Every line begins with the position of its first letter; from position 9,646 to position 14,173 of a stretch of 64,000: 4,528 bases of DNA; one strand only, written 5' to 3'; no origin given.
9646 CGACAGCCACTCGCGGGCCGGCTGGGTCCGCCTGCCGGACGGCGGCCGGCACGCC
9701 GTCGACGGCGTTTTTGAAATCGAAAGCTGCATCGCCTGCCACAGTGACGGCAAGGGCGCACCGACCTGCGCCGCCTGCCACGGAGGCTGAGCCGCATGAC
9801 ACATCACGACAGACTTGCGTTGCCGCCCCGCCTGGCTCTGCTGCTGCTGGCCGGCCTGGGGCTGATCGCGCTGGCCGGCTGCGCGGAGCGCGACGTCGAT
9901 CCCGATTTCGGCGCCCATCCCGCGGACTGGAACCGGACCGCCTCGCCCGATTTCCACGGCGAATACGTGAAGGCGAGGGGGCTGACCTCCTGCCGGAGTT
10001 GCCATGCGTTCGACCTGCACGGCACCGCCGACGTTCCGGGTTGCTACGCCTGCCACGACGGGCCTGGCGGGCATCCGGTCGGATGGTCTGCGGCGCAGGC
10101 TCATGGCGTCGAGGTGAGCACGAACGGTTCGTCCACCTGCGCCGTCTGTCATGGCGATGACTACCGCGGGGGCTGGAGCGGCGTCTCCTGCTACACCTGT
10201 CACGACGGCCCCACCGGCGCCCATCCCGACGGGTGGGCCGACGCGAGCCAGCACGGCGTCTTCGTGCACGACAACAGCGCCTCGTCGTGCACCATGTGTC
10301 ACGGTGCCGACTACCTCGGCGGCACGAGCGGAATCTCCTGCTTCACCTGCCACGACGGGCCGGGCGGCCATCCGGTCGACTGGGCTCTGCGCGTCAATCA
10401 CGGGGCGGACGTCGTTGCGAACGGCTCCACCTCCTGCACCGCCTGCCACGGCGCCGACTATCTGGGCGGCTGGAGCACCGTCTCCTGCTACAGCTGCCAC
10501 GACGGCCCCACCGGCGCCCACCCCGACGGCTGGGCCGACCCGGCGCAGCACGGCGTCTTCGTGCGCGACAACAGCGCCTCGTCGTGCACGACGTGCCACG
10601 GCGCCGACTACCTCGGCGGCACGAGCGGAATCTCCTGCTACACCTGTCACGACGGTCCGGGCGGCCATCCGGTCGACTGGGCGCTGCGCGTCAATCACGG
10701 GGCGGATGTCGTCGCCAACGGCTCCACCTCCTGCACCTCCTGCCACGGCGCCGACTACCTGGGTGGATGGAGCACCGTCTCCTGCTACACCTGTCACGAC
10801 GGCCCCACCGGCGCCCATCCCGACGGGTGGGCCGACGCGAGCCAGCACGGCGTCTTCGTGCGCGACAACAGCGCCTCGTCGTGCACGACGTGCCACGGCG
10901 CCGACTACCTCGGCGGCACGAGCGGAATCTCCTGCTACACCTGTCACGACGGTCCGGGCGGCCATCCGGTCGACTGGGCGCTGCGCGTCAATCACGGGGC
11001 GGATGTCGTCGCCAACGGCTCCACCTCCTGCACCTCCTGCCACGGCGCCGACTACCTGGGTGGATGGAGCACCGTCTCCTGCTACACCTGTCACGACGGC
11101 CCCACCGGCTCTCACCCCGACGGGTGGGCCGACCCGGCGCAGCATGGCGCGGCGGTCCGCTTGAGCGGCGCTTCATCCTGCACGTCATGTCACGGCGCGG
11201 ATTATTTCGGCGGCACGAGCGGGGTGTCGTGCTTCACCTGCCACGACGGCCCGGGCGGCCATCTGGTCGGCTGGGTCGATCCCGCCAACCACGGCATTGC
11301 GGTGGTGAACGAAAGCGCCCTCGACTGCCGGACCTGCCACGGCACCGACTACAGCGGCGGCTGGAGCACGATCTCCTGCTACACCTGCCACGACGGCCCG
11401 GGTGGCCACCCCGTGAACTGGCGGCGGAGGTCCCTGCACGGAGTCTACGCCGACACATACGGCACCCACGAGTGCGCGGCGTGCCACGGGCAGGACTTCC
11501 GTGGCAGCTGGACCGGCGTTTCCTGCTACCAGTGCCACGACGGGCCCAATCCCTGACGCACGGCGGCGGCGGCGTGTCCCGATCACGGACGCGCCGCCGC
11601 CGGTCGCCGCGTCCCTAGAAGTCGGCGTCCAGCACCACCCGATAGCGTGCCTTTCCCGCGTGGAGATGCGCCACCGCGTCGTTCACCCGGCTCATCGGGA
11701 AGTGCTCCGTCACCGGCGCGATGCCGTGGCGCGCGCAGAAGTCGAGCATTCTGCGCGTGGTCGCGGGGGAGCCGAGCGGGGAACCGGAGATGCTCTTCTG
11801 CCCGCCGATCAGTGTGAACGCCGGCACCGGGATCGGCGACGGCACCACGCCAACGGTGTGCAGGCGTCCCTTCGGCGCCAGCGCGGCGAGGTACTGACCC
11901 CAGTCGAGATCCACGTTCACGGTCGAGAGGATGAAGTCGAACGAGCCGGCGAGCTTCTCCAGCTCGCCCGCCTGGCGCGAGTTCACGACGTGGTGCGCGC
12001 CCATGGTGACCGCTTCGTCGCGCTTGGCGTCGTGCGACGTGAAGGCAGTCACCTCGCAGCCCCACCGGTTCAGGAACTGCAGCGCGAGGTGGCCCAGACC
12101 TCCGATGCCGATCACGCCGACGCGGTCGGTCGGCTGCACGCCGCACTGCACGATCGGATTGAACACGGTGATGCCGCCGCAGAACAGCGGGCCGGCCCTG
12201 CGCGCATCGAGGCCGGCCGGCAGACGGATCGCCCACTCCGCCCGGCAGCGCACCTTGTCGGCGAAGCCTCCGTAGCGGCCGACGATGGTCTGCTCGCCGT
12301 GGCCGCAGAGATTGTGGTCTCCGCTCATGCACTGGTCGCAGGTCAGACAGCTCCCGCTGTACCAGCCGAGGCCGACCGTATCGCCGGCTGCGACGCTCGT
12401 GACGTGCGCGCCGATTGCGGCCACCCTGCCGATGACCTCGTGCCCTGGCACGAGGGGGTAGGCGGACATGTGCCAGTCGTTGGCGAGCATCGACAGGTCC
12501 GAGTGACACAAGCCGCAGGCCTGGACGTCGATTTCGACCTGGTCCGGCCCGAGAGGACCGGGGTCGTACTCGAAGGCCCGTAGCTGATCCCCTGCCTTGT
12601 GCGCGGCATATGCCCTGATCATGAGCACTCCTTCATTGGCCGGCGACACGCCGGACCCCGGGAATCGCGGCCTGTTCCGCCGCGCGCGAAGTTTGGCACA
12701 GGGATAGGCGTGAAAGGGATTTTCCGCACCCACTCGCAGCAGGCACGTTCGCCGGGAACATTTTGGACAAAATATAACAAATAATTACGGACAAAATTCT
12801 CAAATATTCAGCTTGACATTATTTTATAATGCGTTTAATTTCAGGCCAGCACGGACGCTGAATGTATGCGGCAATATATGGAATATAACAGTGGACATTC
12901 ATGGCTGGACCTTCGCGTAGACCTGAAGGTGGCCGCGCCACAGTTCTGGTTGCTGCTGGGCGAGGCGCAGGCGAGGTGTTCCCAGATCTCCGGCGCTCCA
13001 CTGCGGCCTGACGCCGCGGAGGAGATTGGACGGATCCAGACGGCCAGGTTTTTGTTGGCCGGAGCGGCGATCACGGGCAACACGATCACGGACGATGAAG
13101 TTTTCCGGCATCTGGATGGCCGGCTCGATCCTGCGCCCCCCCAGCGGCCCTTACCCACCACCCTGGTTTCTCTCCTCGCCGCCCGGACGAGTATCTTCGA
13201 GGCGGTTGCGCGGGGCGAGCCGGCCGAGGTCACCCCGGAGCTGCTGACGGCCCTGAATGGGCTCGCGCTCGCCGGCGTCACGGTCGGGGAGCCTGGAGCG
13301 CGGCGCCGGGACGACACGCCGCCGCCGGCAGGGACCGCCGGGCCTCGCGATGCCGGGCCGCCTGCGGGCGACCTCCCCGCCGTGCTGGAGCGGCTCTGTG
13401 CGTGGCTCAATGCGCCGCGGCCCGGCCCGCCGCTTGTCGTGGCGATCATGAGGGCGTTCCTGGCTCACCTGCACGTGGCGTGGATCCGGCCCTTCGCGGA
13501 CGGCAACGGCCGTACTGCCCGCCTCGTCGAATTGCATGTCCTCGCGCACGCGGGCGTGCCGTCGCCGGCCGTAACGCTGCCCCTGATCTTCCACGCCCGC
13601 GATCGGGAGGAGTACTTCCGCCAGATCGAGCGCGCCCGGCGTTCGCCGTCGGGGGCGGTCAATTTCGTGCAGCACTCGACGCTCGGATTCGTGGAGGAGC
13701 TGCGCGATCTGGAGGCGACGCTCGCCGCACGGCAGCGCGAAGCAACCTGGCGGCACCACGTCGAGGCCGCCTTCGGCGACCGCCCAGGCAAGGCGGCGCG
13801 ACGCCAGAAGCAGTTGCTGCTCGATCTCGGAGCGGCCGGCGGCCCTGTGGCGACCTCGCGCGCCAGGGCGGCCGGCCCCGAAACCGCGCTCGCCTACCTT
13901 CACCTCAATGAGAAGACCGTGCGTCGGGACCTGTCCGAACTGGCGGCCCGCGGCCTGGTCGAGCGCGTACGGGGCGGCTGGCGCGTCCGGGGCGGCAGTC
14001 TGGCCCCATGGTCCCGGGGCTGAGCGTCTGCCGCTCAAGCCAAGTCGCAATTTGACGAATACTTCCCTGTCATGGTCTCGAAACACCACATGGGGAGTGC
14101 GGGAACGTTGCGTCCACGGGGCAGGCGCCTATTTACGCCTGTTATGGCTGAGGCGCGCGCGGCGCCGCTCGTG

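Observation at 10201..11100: Ongoing tandem amplification of a 297 bp four-heme module inside the lipoprotein cytochrome gene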

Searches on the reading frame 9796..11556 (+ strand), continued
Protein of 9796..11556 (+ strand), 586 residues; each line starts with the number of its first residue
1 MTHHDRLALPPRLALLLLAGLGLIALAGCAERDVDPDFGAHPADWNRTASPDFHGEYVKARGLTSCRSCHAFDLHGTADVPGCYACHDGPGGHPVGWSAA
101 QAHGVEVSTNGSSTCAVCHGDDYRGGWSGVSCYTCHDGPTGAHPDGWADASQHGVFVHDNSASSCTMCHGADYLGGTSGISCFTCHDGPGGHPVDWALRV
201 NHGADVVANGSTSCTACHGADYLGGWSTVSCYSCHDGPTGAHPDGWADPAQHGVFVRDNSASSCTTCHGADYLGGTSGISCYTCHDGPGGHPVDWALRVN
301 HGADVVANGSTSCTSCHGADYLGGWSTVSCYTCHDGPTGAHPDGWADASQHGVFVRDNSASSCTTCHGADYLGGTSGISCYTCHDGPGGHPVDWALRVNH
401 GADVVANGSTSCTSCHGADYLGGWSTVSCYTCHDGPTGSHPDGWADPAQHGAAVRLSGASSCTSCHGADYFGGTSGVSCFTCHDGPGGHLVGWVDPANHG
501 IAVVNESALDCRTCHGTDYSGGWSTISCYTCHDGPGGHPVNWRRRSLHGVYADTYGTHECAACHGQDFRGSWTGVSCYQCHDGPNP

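Call 53: search_solved_structures(query=A2, max_evalue=0.1, show_alignments=1)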
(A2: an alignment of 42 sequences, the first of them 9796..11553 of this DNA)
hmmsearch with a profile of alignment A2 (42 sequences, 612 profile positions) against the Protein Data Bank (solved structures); distinct sequences matched with E-value up to 0.1: 30.
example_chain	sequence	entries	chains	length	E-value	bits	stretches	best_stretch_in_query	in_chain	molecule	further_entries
1z1n_X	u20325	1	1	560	1.5e-10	43.5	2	70-242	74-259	sixteen heme cytochrome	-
4lmh_A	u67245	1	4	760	2.9e-09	39.2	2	352-534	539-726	Extracellular iron oxide respiratory system surface decaheme cytochrome c component OmcA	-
4qo5_A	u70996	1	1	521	1.2e-08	37.2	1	73-297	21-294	Hypothetical multiheme protein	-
2e84_A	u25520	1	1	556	7.2e-08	34.7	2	337-603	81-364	High-molecular-weight cytochrome c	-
1exk_A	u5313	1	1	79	6.5e-06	28.2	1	266-328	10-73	DNAJ PROTEIN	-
6i5b_A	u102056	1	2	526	1.6e-05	26.9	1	338-607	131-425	Uncharacterized protein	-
1oah_A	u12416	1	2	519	1.7e-05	26.8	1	488-534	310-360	CYTOCHROME C NITRITE REDUCTASE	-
1fgj_A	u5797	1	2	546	1.8e-05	26.7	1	334-532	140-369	HYDROXYLAMINE OXIDOREDUCTASE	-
4fas_A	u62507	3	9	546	2.7e-05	26.2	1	334-531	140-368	Hydroxylamine oxidoreductase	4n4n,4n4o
6r2q_A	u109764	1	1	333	3e-05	26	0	335-534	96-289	Cystathionine beta-synthase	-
6m0p_A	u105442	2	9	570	4.8e-05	25.3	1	334-532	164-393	Aerobic hydroxylamine oxidoreductase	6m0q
4wjy_A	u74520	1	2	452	0.00011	24.1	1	378-568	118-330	Cytochrome c-552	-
1gu6_A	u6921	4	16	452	0.00019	23.4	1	378-568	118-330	CYTOCHROME C552 | Cytochrome c-552 | Cytochrome c nitrite reductase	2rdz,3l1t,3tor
3ov0_A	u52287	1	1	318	0.0002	23.3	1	53-136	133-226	Cytochrome c family protein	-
2rf7_A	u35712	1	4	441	0.0002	23.3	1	378-568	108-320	Cytochrome c-552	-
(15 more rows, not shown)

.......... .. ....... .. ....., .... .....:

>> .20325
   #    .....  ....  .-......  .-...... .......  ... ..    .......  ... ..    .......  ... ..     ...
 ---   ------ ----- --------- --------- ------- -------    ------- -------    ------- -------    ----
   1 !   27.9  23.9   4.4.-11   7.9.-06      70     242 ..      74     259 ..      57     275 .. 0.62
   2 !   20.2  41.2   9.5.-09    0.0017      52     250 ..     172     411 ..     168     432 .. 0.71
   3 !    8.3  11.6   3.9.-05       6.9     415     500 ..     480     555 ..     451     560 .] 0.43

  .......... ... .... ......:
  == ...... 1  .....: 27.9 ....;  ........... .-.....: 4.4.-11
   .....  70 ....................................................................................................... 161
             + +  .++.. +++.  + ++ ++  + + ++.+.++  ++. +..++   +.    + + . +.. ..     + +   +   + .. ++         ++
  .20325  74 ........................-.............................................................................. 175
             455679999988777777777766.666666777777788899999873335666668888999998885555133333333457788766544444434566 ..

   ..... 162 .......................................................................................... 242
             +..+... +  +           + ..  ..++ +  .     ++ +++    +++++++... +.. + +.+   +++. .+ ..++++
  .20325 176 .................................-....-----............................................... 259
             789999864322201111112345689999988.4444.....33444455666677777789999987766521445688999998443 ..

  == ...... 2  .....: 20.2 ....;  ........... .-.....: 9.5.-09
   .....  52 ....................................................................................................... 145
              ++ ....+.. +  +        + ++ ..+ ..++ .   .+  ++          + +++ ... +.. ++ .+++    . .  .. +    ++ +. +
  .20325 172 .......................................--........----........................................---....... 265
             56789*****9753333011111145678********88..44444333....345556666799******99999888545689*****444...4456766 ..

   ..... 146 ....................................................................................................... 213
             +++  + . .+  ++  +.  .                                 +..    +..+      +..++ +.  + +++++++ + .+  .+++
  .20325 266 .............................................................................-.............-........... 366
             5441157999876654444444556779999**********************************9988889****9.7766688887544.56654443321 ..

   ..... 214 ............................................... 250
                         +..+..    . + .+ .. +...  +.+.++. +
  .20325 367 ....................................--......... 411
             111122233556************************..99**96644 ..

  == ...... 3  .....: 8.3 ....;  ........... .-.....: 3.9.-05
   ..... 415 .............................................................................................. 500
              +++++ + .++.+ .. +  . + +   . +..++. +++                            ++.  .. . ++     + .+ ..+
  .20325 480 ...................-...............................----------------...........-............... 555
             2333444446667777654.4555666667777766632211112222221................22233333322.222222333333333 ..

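Call 54: fold_search(model_id=the predicted structure, library=pdb)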
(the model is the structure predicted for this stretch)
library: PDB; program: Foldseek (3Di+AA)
matches with E <= 10: 1; with E <= 0.001: 0
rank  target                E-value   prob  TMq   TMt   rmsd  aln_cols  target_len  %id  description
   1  6r2q_A                2.1e+00  0.03  0.09  0.14  15.8       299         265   20  Structure of the Mtr complex (released 2020-04-22)

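Call 76: search_protein_representatives(protein=window:9796-11553:+)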
Query: 586 residues. Proteins with E-value up to 0.001 (for the whole library): 957; up to 1e-10: 514; up to 1e-30: 177. The best 150 are listed.
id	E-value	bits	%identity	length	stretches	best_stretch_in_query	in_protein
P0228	1.1e-221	754.4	37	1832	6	61-491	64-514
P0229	1.0e-158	546.3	41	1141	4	131-501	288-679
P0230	2.3e-158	545.1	52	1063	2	88-476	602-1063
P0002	3.8e-154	531.2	43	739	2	96-506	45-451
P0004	1.0e-144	500.0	47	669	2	17-541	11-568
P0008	5.4e-134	464.6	49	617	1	22-582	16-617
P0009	9.1e-131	453.9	54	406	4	411-584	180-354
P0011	6.5e-130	451.1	43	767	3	103-484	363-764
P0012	2.6e-129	449.1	41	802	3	103-536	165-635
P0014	3.7e-124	432.1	52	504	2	245-532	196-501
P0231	8.7e-120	417.6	37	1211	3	16-516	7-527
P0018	1.7e-105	370.4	42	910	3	242-484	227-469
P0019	9.5e-105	367.9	38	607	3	144-533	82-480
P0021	1.7e-97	344.0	39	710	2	66-582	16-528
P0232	4.3e-97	342.6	38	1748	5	228-532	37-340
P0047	1.7e-74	267.9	41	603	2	142-497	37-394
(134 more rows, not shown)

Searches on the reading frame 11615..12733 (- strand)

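Call 5: search_protein_families(library=pfam, proteins=[window:11615-12733:-], max_evalue=0.01)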
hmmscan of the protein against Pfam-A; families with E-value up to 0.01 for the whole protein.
window:11615-12733:- (372 aa): 6 families
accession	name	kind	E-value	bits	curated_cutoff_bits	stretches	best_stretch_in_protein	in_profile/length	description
PF08240.17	ADH_N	-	4.9e-26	91.5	23.5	1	62-172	1-103/104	Alcohol dehydrogenase GroES-like domain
PF00107.32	ADH_zinc_N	-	2.4e-24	86.2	31.8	1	212-334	1-128/129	Zinc-binding dehydrogenase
PF13602.12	ADH_zinc_N_2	-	4.1e-09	37.9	27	1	244-368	1-134/134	Zinc-binding dehydrogenase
PF01262.27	AlaDh_PNT_C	-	0.00098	19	23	1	198-274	22-102/214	Alanine dehydrogenase/PNT, C-terminal domain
PF02826.25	2-Hacid_dh_C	-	0.0015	18.3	25.1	1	203-272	37-99/178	D-isomer specific 2-hydroxyacid dehydrogenase, NAD binding domain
PF03446.21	NAD_binding_2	-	0.0025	18.3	21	1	204-274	1-65/161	NAD binding domain of 6-phosphogluconate dehydrogenase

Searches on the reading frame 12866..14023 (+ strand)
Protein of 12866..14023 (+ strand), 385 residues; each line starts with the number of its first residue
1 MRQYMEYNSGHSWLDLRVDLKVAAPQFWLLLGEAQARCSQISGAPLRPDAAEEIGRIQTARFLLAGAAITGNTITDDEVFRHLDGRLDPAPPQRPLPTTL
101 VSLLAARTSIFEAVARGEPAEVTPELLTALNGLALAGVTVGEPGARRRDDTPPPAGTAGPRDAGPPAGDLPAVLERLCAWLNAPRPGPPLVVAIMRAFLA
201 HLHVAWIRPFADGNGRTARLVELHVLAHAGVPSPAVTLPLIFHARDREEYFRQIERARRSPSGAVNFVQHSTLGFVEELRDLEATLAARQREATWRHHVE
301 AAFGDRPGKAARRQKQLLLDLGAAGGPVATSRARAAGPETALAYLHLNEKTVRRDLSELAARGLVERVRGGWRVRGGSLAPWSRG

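Call 5: search_protein_families(library=pfam, proteins=[window:12866-14023:+], max_evalue=0.01)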
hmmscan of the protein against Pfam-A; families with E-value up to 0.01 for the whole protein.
window:12866-14023:+ (385 aa): 3 families
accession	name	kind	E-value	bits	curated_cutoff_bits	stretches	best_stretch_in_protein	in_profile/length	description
PF02661.23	Fic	-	4.3e-10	40.7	24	1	123-224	3-91/93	Fic/DOC family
PF08220.18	HTH_DeoR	-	1e-06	28.8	21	1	341-373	20-52/57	DeoR-like helix-turn-helix domain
PF25213.1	HVO_A0261_N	-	0.006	16.9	35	0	334-374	23-63/86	HVO_A0261 N-terminal domain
